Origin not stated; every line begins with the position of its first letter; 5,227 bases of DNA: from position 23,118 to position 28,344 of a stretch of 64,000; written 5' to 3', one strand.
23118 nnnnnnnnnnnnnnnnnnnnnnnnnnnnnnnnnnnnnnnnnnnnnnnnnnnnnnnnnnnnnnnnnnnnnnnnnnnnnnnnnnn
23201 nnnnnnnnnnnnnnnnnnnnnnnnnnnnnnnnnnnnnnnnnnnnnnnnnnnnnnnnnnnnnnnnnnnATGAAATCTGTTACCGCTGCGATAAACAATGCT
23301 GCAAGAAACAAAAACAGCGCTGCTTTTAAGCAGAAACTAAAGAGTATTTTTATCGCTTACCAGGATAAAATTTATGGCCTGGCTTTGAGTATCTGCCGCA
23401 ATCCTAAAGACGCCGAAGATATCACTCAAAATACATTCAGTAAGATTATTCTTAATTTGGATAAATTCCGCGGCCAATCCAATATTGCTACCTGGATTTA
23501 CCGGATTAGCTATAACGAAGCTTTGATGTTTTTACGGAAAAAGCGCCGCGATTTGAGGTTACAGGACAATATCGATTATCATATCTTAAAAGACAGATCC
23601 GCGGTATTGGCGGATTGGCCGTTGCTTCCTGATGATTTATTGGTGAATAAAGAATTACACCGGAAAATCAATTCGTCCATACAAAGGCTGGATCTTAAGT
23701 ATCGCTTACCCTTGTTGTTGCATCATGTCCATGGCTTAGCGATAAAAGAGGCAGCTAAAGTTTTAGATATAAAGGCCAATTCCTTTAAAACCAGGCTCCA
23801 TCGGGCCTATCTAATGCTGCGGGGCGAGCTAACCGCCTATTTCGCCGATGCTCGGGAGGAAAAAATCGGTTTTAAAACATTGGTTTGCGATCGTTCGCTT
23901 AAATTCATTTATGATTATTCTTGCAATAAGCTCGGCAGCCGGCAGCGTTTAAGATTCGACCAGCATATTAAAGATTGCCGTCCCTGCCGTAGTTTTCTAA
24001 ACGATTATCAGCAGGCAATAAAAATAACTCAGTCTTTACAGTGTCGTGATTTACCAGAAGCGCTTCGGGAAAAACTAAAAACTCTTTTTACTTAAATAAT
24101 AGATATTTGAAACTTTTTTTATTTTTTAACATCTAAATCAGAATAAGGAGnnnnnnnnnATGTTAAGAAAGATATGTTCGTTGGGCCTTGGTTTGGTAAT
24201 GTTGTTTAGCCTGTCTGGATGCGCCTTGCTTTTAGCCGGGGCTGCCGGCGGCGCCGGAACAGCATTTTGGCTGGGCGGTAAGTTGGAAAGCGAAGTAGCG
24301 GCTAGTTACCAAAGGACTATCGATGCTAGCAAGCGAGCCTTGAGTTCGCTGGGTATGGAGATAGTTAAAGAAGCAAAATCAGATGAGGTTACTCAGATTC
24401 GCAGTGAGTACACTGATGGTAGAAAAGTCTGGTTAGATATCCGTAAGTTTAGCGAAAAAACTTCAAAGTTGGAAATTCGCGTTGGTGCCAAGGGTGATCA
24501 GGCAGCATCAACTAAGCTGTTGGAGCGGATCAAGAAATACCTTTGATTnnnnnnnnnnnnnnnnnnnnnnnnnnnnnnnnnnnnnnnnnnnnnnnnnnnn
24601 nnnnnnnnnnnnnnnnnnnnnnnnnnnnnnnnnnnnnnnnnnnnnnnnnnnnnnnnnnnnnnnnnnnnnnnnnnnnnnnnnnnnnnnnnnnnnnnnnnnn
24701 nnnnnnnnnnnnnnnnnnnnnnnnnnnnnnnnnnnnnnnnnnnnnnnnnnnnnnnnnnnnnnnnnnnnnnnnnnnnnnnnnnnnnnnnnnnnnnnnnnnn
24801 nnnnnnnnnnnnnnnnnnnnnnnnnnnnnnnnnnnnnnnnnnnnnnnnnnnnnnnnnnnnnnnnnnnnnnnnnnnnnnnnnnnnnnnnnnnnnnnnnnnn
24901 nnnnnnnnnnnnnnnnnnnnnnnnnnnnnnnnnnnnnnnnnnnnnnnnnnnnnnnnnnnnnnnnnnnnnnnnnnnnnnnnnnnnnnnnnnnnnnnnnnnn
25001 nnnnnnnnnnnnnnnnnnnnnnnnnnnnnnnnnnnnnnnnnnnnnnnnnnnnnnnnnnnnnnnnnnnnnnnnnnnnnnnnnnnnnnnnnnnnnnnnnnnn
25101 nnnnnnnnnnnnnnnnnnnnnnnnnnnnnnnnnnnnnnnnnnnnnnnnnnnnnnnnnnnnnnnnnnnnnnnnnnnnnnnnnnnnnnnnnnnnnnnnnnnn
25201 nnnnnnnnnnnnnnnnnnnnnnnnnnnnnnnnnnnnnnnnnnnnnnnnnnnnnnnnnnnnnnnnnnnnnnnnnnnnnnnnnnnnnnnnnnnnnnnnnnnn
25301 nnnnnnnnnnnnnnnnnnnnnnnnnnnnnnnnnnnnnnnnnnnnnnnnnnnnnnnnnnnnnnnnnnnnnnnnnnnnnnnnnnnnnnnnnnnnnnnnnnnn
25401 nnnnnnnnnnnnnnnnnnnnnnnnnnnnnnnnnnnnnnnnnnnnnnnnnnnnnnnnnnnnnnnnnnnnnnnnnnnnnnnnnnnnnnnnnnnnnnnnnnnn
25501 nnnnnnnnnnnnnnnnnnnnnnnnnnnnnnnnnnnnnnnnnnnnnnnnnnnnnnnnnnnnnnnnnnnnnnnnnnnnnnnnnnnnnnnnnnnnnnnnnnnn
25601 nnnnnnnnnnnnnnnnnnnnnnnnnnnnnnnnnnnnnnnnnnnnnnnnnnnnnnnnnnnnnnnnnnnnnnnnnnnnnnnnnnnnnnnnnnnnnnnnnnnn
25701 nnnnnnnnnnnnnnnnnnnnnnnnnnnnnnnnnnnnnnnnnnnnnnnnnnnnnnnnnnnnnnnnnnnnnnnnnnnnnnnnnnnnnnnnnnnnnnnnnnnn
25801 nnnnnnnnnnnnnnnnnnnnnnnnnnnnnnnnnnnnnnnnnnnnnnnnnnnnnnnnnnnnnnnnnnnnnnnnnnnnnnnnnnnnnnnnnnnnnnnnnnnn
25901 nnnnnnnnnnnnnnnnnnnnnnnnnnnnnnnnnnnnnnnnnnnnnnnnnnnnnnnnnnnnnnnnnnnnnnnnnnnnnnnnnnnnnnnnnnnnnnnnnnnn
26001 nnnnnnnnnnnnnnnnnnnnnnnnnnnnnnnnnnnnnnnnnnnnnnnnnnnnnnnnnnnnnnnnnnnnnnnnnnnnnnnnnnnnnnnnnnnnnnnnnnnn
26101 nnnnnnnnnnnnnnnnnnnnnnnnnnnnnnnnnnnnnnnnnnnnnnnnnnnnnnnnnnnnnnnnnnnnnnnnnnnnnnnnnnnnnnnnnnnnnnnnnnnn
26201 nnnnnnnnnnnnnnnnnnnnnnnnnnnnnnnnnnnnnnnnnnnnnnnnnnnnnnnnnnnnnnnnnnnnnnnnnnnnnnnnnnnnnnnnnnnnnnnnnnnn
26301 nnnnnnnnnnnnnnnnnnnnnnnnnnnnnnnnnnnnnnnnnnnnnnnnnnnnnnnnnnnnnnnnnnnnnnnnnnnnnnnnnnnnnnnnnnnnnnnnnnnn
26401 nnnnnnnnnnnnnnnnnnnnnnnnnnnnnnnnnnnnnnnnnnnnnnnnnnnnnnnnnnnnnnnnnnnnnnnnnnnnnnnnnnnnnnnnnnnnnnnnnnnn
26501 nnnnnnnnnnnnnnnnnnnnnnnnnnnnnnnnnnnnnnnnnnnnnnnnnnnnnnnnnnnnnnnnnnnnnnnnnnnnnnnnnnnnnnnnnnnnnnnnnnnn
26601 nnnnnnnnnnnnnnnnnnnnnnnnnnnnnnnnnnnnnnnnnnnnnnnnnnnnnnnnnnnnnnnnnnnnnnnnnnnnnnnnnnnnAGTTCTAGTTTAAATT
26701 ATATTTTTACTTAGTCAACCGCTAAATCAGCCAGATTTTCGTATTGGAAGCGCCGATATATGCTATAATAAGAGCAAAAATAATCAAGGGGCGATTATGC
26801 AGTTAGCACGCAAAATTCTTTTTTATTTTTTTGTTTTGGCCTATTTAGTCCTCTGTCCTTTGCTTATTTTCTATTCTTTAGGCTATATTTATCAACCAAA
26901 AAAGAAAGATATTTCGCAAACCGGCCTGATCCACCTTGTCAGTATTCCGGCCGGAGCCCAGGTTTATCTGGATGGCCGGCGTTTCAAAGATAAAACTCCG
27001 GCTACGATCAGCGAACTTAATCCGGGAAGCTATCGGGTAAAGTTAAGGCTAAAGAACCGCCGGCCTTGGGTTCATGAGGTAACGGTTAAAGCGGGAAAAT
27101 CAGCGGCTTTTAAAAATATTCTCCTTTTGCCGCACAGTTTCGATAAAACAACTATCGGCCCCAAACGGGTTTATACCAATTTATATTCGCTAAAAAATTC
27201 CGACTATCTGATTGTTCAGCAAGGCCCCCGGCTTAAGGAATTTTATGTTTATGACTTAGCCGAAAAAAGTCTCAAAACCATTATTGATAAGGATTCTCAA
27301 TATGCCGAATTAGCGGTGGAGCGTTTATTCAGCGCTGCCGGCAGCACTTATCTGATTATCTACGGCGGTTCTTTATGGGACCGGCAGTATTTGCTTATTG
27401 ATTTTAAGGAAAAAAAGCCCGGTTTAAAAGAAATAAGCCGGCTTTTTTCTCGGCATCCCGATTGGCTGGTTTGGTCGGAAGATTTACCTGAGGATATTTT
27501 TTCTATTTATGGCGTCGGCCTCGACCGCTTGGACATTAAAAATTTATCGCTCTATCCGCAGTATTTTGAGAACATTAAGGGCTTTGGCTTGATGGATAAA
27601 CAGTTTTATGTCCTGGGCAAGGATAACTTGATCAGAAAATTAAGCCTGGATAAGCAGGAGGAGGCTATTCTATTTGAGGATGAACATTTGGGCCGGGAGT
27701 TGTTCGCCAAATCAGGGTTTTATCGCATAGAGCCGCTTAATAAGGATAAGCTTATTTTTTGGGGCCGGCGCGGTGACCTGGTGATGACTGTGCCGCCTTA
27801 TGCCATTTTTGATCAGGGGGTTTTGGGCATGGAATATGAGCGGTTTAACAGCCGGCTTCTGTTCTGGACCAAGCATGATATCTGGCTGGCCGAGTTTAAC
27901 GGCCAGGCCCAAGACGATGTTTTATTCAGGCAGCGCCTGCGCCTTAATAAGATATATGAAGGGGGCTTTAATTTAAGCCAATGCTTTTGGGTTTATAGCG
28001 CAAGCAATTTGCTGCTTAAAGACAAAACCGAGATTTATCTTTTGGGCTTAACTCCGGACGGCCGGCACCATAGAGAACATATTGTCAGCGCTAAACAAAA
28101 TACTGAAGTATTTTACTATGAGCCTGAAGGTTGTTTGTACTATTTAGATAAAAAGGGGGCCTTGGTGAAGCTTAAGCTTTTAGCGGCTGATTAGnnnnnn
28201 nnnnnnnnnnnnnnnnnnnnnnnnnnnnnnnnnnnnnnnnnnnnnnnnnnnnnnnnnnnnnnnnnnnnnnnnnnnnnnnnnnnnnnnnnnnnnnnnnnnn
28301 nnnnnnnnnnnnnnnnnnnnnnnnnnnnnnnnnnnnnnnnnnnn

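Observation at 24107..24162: Duplicated ~56-58-bp promoter/leader element with a sigmaE-type consensus, immediately downstream of the ECF sigma gene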

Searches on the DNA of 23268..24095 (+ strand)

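Call 47: search_rna_families(sources=[L004, L005, L014], threshold=gathering)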
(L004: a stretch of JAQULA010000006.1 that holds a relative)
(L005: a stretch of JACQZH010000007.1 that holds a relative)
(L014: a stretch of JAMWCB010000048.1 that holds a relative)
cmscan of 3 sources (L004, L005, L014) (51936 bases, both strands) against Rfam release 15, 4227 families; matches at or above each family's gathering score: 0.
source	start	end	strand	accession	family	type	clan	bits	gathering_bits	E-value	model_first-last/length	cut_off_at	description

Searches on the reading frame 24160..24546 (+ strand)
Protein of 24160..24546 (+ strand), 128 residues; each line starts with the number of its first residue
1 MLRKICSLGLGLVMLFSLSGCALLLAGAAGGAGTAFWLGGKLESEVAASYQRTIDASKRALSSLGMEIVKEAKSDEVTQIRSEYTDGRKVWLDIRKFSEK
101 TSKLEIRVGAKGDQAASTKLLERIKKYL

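Call 7: search_protein_families(library=pfam, proteins=[window:24160-24546:+], max_evalue=0.01)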
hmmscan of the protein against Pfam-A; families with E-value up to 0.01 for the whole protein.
window:24160-24546:+ (128 aa): 1 family
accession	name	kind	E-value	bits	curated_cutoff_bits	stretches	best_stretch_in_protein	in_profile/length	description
PF12092.13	DUF3568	-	1.6e-25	90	23.2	1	11-126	9-123/124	Protein of unknown function (DUF3568)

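Call 50: find_homologous_proteins(query=window:24160-24546:+, max_evalue=0.00001)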
Query window:24160-24546:+ (128 aa): 103 proteins with E <= 0.00001 among 163 candidates.
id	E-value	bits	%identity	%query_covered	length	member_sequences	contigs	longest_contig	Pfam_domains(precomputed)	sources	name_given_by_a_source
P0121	3.4e-73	261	100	100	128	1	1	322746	PF12092.14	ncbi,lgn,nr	ncbi:MAG: DUF3568 domain-containing protein [Candidatus Omnitrophica bacterium]|nr:DUF3568 domain-co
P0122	9.9e-50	185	69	100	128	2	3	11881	PF12092.14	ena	-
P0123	2.4e-49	184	69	100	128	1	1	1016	PF12092.14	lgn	-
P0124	2.7e-48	180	65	100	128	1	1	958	PF12092.14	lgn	-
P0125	4.3e-47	177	66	100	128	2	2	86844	PF12092.14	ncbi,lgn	-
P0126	1.4e-46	175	66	100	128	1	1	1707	PF12092.14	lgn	-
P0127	2.0e-46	174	65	100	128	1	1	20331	PF12092.14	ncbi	-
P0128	2.4e-46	174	63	100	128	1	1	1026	PF12092.14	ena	-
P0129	3.1e-46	174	65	100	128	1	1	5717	PF12092.14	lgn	-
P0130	5.7e-45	170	63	100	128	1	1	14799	PF12092.14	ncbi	-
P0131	7.0e-45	169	66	100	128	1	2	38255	PF12092.14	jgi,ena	-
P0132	4.8e-44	167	65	100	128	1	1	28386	PF12092.14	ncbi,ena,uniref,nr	ncbi:MAG: hypothetical protein COV72_01845 [Candidatus Omnitrophica bacterium CG11_big_fil_rev_8_21_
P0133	3.3e-42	161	62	100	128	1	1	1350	PF12092.14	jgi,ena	-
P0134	3.5e-41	158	57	99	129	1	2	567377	PF12092.14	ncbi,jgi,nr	ncbi:MAG: DUF3568 family protein [Candidatus Omnitrophota bacterium]|jgi:hypothetical protein|nr:MAG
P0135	6.9e-41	157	59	100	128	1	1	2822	PF12092.14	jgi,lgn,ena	-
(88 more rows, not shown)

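Call 51: find_encoding_contigs(protein=P0125, flank=10000, max_places=1)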
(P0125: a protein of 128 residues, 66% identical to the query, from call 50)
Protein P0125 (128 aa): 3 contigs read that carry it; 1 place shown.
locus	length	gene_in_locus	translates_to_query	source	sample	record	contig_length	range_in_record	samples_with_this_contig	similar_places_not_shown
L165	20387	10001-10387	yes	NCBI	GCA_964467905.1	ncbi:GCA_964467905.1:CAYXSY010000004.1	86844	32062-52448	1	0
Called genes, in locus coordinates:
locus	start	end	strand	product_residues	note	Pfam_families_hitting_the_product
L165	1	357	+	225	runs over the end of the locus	PF05552:MS_channel_1st_1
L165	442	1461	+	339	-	PF01368:DHH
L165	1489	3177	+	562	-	PF00999:Na_H_Exchanger, PF00571:CBS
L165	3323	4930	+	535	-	PF00999:Na_H_Exchanger, PF00359:PTS_EIIA_2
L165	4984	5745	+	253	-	PF01209:Ubie_methyltran, PF02353:CMAS (weak), PF13489:Methyltransf_23, PF05175:MTS, PF13847:Methyltransf_31, PF08241:Methyltransf_11, PF08242:Methyltransf_12, PF13649:Methyltransf_25, +1 more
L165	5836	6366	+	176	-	PF01814:Hemerythrin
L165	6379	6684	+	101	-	PF02311:AraC_binding, PF07883:Cupin_2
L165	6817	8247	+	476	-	PF08308:PEGA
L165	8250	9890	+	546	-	PF13632:Glyco_trans_2_3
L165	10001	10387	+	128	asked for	PF12092:DUF3568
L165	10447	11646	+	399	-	PF00919:UPF0004, PF04055:Radical_SAM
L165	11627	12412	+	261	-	PF13525:YfiO (faint), PF13432:TPR_16 (faint), PF13181:TPR_8 (faint), PF13428:TPR_14 (faint), PF07719:TPR_2 (faint), PF09976:TPR_21 (weak), PF12895:ANAPC3 (faint), PF05036:SPOR, +3 more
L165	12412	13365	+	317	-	PF01745:IPT (weak), PF01715:IPPT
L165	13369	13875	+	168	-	-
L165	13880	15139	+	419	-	PF13167:GTP-bdg_N, PF16360:GTP-bdg_M, PF00009:GTP_EFTU (faint), PF03193:RsgA_GTPase (faint), PF01926:MMR_HSR1, PF02421:FeoB_N, PF02492:cobW (faint)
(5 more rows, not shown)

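Call 52: find_encoding_contigs(protein=P0122, flank=10000, max_places=1)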
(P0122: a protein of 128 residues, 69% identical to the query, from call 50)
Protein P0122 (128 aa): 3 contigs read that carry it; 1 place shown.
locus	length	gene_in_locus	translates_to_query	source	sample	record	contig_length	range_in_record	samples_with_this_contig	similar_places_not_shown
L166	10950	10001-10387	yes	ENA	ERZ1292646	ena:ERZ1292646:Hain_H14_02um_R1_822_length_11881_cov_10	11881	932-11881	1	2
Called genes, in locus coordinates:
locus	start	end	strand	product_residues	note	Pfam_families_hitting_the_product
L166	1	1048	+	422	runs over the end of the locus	PF01420:Methylase_S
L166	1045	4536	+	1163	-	PF04313:HSDR_N, PF00270:DEAD, PF04851:ResIII, PF18766:SWI2_SNF2, PF22679:T1R_D3-like, PF00717:Peptidase_S24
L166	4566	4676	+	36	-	-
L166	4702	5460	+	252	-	-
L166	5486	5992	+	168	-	PF13271:DUF4062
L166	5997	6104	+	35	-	-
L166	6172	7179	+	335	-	PF04184:ST7, PF13428:TPR_14 (faint), PF14559:TPR_19 (faint)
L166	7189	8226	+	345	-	PF13310:Virulence_RhuM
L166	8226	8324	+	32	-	-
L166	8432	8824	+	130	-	-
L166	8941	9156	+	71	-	-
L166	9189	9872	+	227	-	-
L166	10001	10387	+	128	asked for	PF12092:DUF3568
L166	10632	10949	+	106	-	?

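Call 53: find_encoding_contigs(protein=P0131, flank=10000, max_places=1)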
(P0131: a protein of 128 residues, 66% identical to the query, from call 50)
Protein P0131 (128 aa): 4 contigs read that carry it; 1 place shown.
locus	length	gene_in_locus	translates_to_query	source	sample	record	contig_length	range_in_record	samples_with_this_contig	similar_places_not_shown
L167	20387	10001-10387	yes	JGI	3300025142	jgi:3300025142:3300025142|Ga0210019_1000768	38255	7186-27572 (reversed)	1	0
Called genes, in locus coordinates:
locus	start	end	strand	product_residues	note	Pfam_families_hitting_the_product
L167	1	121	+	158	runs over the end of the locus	-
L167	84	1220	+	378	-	PF01625:PMSR, PF01641:SelR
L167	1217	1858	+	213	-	PF00702:Hydrolase, PF12710:HAD (weak), PF13419:HAD_2, PF13242:Hydrolase_like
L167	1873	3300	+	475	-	PF08308:PEGA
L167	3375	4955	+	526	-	PF13632:Glyco_trans_2_3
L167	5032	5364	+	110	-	PF03330:DPBB_1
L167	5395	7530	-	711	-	PF03176:MMPL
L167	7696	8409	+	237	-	PF05359:DUF748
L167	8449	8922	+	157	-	-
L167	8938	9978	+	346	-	PF00150:Cellulase, PF02449:Glyco_hydro_42, PF00331:Glyco_hydro_10 (weak)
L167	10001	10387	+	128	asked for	PF12092:DUF3568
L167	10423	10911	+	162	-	-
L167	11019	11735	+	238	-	PF01925:TauE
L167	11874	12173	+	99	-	PF02001:DUF134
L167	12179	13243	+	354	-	PF13593:SBF_like, PF01758:SBF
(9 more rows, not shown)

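Call 54: find_encoding_contigs(protein=P0134, flank=10000, max_places=1)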
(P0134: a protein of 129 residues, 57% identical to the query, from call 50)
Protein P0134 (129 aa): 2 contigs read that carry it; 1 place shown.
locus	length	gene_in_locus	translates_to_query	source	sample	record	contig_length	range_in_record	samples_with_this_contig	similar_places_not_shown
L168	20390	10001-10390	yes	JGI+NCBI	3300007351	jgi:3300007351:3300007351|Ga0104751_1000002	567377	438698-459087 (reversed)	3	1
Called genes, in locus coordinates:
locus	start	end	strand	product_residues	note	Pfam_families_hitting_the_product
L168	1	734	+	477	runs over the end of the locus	PF08308:PEGA (weak)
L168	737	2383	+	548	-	PF13632:Glyco_trans_2_3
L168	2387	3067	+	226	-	PF04191:PEMT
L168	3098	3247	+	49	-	-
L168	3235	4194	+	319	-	PF03773:ArsP_1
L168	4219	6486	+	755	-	PF04945:YHS, PF19335:HMBD, PF00122:E1-E2_ATPase, PF00702:Hydrolase, PF08282:Hydrolase_3 (faint)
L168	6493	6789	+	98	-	-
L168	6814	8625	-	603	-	PF16927:HisKA_7TM, PF01590:GAF, PF13185:GAF_2, PF13492:GAF_3 (weak), PF00990:GGDEF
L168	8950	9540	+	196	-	PF01797:Y1_Tnp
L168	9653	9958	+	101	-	-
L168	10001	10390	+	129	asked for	PF12092:DUF3568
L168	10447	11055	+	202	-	PF20046:DUF6448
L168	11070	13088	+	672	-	PF01564:Spermine_synth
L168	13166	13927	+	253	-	PF01209:Ubie_methyltran, PF03848:TehB, PF05175:MTS, PF13489:Methyltransf_23, PF13847:Methyltransf_31, PF08241:Methyltransf_11, PF08242:Methyltransf_12, PF13649:Methyltransf_25, +1 more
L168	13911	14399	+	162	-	PF20393:Pro_CA_2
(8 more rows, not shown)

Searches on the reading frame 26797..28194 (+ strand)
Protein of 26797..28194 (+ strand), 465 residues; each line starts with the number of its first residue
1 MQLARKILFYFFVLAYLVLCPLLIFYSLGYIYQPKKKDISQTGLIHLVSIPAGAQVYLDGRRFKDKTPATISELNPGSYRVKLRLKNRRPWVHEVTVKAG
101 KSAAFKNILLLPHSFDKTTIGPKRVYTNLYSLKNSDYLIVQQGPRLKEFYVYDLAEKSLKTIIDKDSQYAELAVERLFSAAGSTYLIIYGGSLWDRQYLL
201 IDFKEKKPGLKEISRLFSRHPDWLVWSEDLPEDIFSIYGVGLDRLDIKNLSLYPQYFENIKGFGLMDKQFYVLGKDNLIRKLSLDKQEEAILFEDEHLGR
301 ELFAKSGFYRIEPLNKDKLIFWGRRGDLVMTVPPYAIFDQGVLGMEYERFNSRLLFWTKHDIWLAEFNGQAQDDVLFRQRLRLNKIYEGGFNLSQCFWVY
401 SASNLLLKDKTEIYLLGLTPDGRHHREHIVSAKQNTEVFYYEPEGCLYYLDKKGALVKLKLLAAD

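Call 7: search_protein_families(library=pfam, proteins=[window:26797-28194:+], max_evalue=0.01)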
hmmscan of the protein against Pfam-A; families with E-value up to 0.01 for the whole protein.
window:26797-28194:+ (465 aa): 1 family
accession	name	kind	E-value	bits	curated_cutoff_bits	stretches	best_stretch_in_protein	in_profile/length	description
PF08308.17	PEGA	-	6.1e-10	39.3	20.8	1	45-104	4-62/71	PEGA domain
